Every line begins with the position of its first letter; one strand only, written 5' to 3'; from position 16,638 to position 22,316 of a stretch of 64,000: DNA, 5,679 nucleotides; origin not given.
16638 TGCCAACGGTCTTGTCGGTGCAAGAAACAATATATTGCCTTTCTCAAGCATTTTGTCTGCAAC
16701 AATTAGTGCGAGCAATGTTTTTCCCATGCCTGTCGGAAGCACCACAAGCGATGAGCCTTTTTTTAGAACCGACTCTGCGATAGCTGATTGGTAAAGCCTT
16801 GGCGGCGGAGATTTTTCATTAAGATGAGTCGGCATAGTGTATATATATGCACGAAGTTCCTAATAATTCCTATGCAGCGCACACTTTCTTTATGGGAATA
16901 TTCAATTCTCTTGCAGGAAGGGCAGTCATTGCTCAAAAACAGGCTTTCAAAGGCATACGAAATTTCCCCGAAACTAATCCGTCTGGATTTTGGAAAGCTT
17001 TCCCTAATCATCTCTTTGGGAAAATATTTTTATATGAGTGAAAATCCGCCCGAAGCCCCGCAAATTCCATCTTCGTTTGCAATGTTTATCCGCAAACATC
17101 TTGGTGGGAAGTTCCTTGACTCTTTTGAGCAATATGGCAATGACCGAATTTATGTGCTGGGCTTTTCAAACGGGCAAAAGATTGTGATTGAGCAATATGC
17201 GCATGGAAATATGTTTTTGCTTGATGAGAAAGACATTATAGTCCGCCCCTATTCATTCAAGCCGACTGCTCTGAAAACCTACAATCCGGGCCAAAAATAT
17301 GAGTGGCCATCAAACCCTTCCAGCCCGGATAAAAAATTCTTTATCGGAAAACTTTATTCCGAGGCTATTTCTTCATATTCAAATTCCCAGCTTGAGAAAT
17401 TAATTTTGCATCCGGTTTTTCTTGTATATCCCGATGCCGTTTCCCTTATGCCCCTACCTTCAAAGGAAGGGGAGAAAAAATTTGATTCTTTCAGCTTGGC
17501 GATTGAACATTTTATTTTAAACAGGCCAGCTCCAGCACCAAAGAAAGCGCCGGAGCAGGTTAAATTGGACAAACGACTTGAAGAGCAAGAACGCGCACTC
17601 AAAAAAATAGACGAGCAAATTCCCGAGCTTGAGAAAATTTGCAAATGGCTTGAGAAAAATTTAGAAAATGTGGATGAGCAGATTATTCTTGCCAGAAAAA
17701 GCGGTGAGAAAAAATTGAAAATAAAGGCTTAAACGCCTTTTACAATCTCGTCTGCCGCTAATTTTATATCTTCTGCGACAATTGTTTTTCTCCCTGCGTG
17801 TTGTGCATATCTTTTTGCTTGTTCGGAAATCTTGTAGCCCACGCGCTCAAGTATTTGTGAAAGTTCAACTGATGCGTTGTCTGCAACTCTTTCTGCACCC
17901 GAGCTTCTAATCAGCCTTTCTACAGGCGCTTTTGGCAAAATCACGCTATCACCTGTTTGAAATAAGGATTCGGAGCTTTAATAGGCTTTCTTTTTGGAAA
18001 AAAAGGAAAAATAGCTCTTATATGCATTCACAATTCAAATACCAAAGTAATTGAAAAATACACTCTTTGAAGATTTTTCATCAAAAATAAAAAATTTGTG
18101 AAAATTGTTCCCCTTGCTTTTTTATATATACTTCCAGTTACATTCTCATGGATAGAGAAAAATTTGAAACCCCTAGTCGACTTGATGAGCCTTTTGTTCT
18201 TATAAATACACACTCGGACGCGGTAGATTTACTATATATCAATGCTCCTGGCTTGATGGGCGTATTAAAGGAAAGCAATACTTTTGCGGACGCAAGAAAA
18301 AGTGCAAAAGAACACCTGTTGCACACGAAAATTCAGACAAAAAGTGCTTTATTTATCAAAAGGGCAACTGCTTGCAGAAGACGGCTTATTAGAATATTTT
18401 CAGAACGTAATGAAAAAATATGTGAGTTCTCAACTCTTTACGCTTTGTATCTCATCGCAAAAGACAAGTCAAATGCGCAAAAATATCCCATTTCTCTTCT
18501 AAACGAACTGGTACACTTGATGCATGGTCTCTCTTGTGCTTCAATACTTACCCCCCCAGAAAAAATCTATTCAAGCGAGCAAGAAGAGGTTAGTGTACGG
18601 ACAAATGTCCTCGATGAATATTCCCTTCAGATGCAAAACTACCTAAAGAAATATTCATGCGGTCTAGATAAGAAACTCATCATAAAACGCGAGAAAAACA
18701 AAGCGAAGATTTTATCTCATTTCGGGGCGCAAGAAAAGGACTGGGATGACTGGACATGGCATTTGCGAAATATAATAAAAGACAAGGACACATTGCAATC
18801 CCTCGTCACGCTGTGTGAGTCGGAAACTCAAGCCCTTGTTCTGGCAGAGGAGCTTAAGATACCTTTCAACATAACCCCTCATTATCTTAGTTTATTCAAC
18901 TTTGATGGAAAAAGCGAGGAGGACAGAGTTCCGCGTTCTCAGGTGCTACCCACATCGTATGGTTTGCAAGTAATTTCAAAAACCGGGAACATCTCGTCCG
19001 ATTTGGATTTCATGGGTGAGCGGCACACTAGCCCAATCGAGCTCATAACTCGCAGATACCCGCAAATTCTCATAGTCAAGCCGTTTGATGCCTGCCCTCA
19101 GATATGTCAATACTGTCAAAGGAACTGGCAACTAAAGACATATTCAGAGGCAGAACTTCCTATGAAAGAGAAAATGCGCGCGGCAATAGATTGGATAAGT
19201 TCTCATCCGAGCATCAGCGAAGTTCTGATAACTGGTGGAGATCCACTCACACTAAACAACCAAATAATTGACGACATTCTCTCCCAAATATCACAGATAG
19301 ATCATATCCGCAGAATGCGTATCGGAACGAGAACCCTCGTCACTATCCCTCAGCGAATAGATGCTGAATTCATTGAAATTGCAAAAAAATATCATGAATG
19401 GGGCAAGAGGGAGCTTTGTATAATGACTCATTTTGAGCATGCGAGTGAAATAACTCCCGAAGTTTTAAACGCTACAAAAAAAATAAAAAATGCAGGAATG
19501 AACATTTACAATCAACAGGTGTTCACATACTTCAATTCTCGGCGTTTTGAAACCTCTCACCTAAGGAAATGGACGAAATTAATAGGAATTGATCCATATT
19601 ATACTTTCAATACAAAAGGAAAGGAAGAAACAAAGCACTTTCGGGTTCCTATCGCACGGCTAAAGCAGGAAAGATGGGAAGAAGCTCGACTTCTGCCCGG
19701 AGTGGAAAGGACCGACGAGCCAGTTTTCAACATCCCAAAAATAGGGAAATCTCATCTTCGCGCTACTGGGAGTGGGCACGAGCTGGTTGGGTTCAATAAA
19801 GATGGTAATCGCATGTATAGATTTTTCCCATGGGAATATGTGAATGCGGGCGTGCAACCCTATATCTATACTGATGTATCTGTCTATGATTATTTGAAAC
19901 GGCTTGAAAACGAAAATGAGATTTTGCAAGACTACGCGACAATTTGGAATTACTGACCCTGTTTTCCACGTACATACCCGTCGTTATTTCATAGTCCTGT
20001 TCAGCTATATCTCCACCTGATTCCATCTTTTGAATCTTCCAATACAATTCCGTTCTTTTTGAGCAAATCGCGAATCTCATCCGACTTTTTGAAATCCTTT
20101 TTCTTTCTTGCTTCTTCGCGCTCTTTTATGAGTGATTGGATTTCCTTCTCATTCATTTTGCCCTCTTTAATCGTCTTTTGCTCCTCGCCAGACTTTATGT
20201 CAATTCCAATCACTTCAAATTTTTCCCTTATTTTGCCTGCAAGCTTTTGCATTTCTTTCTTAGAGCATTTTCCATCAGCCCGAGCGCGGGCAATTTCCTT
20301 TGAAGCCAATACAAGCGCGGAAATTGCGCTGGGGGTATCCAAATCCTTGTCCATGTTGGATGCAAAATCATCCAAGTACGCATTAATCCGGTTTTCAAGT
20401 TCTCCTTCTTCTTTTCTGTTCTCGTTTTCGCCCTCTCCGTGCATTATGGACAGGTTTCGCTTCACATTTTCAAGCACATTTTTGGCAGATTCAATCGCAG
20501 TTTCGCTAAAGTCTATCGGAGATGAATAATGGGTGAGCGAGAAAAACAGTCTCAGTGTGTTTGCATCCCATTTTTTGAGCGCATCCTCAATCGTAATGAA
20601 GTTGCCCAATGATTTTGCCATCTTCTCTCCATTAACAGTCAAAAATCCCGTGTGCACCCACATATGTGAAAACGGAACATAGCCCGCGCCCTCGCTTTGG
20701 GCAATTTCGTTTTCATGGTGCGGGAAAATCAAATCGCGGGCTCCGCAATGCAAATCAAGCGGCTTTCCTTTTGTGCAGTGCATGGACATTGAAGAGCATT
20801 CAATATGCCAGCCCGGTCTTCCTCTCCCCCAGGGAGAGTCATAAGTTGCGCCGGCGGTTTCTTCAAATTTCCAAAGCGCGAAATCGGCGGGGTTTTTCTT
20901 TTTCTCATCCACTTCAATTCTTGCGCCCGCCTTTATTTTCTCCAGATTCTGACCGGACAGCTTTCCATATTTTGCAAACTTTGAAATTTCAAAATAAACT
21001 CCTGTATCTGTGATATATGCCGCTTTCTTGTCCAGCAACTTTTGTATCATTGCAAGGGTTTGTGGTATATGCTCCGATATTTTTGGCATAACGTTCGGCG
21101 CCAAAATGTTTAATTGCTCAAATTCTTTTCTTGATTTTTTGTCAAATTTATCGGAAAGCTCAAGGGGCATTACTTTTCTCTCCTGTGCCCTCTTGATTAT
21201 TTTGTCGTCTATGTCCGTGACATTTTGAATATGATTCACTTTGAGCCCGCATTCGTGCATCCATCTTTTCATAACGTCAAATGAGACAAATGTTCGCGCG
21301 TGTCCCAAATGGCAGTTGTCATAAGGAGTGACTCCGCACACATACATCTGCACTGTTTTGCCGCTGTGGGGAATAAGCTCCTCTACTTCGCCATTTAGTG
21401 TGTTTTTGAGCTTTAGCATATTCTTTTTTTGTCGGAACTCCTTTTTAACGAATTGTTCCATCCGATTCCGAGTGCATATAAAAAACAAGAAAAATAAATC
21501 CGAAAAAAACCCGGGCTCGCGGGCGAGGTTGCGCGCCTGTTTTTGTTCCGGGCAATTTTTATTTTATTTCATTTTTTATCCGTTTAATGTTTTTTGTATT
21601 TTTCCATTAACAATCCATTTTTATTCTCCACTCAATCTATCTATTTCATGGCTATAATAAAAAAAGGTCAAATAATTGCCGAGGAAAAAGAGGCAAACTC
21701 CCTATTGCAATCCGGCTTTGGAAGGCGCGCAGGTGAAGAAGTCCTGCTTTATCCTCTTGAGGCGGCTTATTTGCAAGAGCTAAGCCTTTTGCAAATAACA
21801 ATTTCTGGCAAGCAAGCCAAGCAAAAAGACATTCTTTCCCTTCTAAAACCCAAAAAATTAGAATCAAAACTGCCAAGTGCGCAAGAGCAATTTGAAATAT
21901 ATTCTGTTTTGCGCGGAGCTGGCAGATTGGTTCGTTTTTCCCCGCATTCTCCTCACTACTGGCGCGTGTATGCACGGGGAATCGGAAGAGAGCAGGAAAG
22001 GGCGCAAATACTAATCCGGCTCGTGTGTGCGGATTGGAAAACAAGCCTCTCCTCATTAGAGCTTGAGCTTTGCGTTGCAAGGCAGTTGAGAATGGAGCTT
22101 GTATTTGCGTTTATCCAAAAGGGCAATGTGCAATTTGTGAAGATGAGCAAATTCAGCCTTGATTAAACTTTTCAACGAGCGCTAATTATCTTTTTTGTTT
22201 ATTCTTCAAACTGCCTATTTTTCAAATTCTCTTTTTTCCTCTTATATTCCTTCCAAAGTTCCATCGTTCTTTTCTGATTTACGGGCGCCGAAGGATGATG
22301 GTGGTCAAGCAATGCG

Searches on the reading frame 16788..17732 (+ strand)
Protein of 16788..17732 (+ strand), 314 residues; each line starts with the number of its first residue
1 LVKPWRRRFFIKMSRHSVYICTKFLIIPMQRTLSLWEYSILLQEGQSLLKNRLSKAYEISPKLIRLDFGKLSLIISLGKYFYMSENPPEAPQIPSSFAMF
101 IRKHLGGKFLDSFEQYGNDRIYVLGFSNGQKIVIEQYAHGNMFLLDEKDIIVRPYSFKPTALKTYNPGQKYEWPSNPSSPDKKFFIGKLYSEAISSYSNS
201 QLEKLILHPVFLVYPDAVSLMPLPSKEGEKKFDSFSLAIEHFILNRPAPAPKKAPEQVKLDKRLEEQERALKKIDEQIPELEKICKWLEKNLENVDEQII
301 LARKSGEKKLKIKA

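Call 6: search_protein_families(library=pfam, proteins=[window:16788-17732:+], max_evalue=0.001)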
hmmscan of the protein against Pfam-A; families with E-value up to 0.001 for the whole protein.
window:16788-17732:+ (314 aa): 1 family
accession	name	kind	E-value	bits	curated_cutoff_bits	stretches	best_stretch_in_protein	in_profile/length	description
PF05833.16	NFACT_N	-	9e-21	74.6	31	1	46-196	14-185/456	NFACT N-terminal and middle domains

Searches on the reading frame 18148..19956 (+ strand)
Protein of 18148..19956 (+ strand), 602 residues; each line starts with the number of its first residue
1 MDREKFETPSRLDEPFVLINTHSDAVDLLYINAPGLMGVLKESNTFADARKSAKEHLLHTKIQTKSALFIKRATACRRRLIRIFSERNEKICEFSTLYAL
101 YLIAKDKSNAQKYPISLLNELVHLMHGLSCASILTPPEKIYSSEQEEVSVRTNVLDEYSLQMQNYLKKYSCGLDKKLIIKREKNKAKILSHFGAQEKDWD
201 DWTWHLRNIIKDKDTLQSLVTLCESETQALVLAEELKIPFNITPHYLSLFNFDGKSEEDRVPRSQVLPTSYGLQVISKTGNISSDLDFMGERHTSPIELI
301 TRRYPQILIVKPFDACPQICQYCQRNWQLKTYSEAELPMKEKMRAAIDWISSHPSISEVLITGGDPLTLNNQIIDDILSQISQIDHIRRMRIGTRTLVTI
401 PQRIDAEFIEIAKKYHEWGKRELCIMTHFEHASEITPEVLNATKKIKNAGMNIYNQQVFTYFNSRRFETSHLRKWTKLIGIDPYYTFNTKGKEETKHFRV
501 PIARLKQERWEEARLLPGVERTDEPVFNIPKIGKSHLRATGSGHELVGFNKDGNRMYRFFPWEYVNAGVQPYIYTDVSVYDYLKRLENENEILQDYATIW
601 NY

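Call 7: search_protein_families(library=pfam, proteins=[window:18148-19956:+], max_evalue=0.001)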
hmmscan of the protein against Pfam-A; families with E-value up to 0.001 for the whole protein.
window:18148-19956:+ (602 aa): 2 families
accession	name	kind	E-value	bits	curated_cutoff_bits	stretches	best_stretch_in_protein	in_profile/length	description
PF04055.27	Radical_SAM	-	2.6e-07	31.4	29.5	1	311-416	2-101/166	Radical SAM superfamily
PF13353.11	Fer4_12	-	0.00049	20.8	22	0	315-383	14-79/137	4Fe-4S single cluster domain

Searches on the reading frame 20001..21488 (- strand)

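Call 7: search_protein_families(library=pfam, proteins=[window:20001-21488:-], max_evalue=0.001)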
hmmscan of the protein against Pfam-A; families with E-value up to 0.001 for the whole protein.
window:20001-21488:- (495 aa): 6 families
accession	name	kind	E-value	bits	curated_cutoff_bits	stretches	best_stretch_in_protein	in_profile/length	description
PF01406.26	tRNA-synt_1e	-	1.7e-115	386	27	1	41-336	5-300/301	tRNA synthetases class I (C) catalytic domain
PF09334.17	tRNA-synt_1g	-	5.9e-16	58.6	20.1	2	55-133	8-88/391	tRNA synthetases class I (M)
PF23493.1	CysS_C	-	2.2e-09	37.7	23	1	449-493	7-51/51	Cysteinyl-tRNA ligase anticodon binding domain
PF00133.28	tRNA-synt_1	-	6.1e-07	29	22.7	1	268-327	354-413/414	tRNA synthetases class I (I, L, M and V)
PF01921.24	tRNA-synt_1f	-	9.2e-07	28.5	27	0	283-361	276-346/360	tRNA synthetases class I (K)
PF09190.17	DALR_2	-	4.2e-05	24.4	22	1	375-429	2-55/57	DALR domain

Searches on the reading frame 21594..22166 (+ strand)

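Call 52: search_protein_families(library=pfam, proteins=[window:21594-22166:+], max_evalue=0.01)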
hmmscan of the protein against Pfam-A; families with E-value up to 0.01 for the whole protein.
window:21594-22166:+ (190 aa): 2 families
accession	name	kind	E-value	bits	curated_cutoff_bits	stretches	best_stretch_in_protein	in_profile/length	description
PF02778.19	tRNA_int_endo_N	-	2.4e-06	27.4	21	1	25-74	8-60/67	tRNA intron endonuclease, N-terminal domain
PF01974.23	tRNA_int_endo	-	5.4e-05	23.6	27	1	98-180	3-84/85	tRNA intron endonuclease, catalytic C-terminal domain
